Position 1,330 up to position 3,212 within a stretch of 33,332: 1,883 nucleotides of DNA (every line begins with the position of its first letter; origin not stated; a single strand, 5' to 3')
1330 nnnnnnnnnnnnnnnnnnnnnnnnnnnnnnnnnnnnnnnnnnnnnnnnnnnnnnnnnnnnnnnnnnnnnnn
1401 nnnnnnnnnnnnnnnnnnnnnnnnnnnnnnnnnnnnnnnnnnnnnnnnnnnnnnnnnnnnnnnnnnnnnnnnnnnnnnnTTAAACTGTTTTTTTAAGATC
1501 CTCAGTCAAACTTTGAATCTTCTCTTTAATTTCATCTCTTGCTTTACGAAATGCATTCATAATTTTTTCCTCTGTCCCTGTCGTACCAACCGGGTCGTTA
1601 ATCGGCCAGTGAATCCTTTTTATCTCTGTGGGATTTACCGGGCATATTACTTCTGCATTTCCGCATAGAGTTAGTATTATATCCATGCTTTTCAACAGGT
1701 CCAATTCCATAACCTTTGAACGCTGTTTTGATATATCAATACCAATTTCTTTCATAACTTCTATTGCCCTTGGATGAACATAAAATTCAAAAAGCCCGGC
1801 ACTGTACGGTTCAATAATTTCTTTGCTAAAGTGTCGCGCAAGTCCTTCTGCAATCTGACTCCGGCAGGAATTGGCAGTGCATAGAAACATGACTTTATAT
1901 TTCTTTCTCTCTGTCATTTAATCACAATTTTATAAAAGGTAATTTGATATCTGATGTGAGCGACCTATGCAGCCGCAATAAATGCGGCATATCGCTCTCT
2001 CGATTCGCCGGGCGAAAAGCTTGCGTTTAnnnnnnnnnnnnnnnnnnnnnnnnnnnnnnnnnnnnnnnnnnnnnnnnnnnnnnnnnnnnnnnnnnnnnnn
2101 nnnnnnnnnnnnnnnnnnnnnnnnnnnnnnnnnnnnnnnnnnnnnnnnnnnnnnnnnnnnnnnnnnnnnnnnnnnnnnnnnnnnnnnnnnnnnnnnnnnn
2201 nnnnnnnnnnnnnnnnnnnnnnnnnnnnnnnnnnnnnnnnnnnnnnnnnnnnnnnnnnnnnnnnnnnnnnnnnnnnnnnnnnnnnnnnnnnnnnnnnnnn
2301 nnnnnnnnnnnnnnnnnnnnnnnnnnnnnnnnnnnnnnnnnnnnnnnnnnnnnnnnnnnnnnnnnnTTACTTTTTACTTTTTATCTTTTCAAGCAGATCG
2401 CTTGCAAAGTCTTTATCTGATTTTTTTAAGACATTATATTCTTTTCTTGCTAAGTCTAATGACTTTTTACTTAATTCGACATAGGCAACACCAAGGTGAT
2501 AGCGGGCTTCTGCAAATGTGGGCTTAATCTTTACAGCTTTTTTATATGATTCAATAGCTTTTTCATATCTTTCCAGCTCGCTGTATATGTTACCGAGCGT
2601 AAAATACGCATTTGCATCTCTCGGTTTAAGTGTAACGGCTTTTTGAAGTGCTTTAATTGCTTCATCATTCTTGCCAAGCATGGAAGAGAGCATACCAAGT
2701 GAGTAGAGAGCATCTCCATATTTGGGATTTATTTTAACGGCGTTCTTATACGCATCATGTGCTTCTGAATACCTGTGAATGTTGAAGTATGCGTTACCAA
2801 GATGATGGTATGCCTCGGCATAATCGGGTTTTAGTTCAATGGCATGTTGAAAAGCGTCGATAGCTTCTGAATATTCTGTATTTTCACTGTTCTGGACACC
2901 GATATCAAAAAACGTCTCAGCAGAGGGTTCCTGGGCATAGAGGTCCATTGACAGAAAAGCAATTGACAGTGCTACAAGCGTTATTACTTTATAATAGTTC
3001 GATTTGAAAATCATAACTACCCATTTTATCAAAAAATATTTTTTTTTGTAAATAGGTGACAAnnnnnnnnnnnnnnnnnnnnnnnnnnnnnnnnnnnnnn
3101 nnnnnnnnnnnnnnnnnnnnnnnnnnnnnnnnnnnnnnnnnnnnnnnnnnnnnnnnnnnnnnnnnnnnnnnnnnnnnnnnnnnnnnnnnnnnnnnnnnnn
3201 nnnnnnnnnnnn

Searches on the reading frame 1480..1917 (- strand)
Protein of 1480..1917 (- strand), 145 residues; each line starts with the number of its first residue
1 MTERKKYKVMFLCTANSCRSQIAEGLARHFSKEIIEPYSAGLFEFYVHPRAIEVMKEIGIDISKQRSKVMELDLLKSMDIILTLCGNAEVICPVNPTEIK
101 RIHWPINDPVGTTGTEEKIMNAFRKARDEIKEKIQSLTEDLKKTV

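Call 21: search_protein_families(library=pfam, proteins=[window:1480-1917:-], max_evalue=0.001)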
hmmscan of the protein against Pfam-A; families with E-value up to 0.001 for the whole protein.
window:1480-1917:- (145 aa): 1 family
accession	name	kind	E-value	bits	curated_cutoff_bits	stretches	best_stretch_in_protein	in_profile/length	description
PF01451.26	LMWPc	-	3.1e-22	79.8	23.2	1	9-137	1-143/144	Low molecular weight phosphotyrosine protein phosphatase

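Call 40: search_protein_families(library=ncbifam, proteins=[window:1480-1917:-], max_evalue=0.001)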
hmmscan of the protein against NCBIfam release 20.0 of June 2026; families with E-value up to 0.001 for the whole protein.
window:1480-1917:- (145 aa): 5 families
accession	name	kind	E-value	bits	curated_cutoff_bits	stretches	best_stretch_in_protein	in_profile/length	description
TIGR02691.1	arsC_pI258_fam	equivalog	5.3e-46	156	174.3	1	9-137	1-129/129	arsenate reductase (thioredoxin)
NF010053.0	PRK13530.1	subfamily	4e-40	137.2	215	1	5-139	2-130/133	arsenate reductase (thioredoxin)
TIGR02689.1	ars_reduc_gluta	equivalog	3e-27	95.3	157.6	1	8-137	2-125/126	arsenate reductase, glutathione/glutaredoxin type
NF007520.0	PRK10126.1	equivalog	2.8e-05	24.6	243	1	8-131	4-125/147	low molecular weight protein-tyrosine-phosphatase Wzb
NF008486.0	PRK11391.1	equivalog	2.9e-05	24.5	247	1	5-86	5-88/148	phosphotyrosine-protein phosphatase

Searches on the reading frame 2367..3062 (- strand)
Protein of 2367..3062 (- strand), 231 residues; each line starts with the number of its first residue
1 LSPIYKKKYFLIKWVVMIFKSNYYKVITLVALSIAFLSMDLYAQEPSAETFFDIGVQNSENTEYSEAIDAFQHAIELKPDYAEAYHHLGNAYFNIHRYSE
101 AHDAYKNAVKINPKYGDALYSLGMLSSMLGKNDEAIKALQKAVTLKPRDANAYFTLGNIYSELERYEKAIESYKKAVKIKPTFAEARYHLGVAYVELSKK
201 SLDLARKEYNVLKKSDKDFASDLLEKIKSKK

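Call 21: search_protein_families(library=pfam, proteins=[window:2367-3062:-], max_evalue=0.001)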
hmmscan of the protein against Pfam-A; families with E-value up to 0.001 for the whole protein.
window:2367-3062:- (231 aa): 28 families (the best 25 are shown)
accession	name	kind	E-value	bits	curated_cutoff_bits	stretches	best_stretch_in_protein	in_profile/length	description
PF13414.12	TPR_11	-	2.7e-39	133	26.8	4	157-197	1-41/42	TPR repeat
PF00515.34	TPR_1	-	7.9e-36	120.9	27.8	3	150-183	1-34/34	Tetratricopeptide repeat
PF07719.23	TPR_2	-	2.8e-32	108.6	27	3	150-182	1-33/34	Tetratricopeptide repeat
PF13431.12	TPR_17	-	1.4e-29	100.2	24.4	3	139-171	2-34/34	Tetratricopeptide repeat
PF13181.12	TPR_8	-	1.9e-28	96.6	25.7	3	150-182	1-33/34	Tetratricopeptide repeat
PF13432.12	TPR_16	-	3.3e-28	98.2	32.7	4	129-181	10-62/65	Tetratricopeptide repeat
PF14559.12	TPR_19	-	2.9e-23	82.4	25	4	97-152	6-60/68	Tetratricopeptide repeat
PF13424.12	TPR_12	-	1.9e-19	70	30.1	3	118-180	5-75/77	Tetratricopeptide repeat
PF13428.12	TPR_14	-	1e-16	60.2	23.5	1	151-191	2-42/44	Tetratricopeptide repeat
PF23914.1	TPR_CcmH_CycH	-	4e-14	53.2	42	1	138-193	38-93/158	Cytochrome c-type biogenesis protein H TPR domain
PF13174.12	TPR_6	-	9e-14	51.5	26.3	0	117-143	1-27/33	Tetratricopeptide repeat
PF13176.12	TPR_7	-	5.1e-12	45.3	27.9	0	156-178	5-29/36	Tetratricopeptide repeat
PF12895.13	ANAPC3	-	1.7e-11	44.6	27.2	2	61-142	2-82/82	Anaphase-promoting complex, cyclosome, subunit 3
PF13371.12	TPR_9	-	3.6e-10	40.1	35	1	131-184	10-63/73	Tetratricopeptide repeat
PF13374.12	TPR_10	-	9.7e-10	38.6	27.5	0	82-111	2-31/42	Tetratricopeptide repeat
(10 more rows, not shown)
